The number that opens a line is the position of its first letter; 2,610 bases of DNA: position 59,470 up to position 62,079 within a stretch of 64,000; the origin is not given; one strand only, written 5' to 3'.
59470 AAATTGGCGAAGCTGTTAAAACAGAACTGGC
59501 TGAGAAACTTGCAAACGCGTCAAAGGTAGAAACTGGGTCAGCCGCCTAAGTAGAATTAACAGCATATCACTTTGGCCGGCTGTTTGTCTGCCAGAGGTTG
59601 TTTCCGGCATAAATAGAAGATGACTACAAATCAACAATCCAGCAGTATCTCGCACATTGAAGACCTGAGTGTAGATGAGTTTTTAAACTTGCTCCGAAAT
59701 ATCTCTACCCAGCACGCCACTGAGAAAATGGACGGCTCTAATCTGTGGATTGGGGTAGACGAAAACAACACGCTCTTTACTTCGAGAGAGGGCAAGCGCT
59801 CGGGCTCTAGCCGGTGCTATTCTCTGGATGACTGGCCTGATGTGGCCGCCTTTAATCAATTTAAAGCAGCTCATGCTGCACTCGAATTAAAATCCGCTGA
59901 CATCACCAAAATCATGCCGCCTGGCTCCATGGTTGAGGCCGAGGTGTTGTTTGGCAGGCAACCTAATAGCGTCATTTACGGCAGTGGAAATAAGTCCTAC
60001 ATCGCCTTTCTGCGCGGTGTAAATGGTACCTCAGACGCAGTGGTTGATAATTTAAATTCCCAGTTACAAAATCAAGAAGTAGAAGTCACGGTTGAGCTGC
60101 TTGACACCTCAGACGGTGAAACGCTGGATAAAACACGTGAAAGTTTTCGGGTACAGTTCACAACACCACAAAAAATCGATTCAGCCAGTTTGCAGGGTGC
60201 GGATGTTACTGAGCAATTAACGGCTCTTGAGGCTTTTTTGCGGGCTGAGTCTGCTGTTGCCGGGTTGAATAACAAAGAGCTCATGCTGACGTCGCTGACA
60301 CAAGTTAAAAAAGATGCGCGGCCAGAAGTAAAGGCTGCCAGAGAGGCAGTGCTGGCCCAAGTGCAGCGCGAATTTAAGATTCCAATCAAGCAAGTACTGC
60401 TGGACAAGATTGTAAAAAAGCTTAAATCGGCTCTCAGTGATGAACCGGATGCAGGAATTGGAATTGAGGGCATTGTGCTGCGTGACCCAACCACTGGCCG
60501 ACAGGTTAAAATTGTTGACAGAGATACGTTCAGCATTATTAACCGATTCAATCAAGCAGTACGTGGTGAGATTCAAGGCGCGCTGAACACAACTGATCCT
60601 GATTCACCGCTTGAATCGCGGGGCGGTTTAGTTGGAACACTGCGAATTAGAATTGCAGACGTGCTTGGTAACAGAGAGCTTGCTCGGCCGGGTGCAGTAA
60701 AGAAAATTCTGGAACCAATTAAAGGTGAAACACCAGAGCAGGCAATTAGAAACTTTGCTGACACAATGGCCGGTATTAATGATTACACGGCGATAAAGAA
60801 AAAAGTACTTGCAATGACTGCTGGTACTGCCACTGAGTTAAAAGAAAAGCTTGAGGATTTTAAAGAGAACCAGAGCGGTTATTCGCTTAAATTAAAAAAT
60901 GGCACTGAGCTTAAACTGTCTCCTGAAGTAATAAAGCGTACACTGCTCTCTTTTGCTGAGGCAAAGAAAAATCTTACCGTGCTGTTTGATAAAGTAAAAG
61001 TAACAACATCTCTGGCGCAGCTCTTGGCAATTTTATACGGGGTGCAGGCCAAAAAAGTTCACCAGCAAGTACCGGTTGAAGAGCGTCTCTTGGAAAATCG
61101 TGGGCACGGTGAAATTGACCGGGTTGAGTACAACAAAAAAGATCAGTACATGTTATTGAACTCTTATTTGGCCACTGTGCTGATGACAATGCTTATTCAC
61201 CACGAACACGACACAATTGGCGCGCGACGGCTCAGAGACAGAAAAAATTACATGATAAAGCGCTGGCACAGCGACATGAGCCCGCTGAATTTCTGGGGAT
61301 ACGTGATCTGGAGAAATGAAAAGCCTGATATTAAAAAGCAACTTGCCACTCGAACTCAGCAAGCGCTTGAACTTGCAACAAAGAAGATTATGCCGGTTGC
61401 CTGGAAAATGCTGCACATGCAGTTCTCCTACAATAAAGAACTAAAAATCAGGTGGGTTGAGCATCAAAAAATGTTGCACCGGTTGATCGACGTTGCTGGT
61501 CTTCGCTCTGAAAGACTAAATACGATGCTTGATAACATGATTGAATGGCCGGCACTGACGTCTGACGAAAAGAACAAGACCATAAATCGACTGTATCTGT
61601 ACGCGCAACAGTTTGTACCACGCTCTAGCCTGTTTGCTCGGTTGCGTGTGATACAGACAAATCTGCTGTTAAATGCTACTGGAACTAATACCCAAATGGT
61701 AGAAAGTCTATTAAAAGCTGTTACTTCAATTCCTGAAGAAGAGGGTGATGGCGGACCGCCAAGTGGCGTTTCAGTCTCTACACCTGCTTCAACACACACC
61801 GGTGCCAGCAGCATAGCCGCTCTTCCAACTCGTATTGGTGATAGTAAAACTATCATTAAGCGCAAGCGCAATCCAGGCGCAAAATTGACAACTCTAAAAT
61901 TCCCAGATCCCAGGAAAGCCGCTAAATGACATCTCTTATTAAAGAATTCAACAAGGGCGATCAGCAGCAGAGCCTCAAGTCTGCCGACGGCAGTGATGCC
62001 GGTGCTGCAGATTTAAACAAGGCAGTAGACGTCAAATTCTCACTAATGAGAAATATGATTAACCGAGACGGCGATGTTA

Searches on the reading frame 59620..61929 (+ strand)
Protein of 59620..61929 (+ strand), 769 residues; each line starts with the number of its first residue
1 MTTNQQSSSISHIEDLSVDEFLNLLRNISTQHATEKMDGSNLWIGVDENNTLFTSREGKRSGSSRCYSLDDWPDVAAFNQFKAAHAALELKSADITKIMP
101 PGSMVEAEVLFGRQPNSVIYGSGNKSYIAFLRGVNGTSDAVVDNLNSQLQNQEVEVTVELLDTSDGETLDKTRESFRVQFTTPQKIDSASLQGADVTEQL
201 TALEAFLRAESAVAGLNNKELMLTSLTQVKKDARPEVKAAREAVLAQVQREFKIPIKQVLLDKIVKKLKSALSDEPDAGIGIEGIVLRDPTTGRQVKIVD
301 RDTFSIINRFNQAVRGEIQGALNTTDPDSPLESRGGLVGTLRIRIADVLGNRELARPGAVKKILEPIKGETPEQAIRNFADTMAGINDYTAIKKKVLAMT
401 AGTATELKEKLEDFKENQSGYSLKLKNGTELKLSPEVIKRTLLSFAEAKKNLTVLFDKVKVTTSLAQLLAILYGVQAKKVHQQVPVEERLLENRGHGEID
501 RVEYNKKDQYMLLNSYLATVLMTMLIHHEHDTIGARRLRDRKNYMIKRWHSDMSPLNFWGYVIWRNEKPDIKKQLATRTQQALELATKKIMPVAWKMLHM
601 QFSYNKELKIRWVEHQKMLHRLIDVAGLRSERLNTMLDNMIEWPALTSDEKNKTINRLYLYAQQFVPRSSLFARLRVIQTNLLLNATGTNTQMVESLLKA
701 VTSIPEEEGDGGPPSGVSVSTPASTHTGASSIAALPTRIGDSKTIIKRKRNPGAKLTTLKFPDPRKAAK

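Call 13: search_protein_families(library=phrogs, proteins=[window:59620-61929:+])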
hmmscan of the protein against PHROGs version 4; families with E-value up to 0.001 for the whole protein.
window:59620-61929:+ (769 aa): 0 families

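Call 14: search_protein_families(library=pfam, proteins=[window:59620-61929:+])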
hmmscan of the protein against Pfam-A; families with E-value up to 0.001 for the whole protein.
window:59620-61929:+ (769 aa): 1 family
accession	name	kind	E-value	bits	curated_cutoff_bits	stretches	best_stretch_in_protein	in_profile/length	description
PF09414.15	RNA_ligase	-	0.00017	22.2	27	0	33-84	5-53/171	RNA ligase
